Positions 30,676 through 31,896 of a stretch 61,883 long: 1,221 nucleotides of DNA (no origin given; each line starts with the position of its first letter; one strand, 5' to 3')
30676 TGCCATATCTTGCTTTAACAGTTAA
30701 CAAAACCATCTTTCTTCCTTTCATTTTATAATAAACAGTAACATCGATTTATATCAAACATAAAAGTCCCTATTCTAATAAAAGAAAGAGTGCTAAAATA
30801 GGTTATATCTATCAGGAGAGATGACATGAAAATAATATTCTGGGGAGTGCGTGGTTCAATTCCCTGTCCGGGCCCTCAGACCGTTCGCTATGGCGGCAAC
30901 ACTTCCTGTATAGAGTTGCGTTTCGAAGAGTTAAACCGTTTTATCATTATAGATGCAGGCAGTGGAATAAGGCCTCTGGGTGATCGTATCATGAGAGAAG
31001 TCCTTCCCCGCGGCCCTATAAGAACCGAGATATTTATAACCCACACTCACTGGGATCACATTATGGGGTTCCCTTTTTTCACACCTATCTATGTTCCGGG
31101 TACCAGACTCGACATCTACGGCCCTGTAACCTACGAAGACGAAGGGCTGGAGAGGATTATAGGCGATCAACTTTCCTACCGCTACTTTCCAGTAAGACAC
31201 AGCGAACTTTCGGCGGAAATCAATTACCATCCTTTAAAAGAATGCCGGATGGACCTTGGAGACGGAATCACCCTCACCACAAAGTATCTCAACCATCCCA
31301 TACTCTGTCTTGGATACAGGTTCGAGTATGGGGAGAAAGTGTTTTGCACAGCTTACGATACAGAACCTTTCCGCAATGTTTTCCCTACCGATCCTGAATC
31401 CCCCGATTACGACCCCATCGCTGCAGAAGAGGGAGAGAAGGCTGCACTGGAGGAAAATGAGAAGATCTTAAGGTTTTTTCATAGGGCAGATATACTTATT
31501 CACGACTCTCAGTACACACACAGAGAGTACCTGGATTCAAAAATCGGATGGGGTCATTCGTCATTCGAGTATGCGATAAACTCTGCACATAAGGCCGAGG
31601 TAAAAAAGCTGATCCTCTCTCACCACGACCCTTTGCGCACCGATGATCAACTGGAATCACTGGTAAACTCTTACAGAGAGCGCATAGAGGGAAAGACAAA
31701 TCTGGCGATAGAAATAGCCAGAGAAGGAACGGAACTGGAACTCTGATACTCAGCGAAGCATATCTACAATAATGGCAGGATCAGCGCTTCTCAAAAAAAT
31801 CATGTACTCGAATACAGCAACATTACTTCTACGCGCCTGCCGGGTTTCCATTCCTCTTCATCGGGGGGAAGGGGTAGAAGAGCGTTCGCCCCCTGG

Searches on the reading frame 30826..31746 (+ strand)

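Call 35: search_protein_families(library=pfam, proteins=[window:30826-31746:+])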
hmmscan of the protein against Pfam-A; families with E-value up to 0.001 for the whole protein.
window:30826-31746:+ (306 aa): 2 families
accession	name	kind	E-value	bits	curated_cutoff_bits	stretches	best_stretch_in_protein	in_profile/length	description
PF12706.13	Lactamase_B_2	-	7.7e-12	45.7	27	1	40-182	3-146/200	Beta-lactamase superfamily domain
PF00753.33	Lactamase_B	-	0.00011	22.6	22.7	1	28-95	8-73/196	Metallo-beta-lactamase superfamily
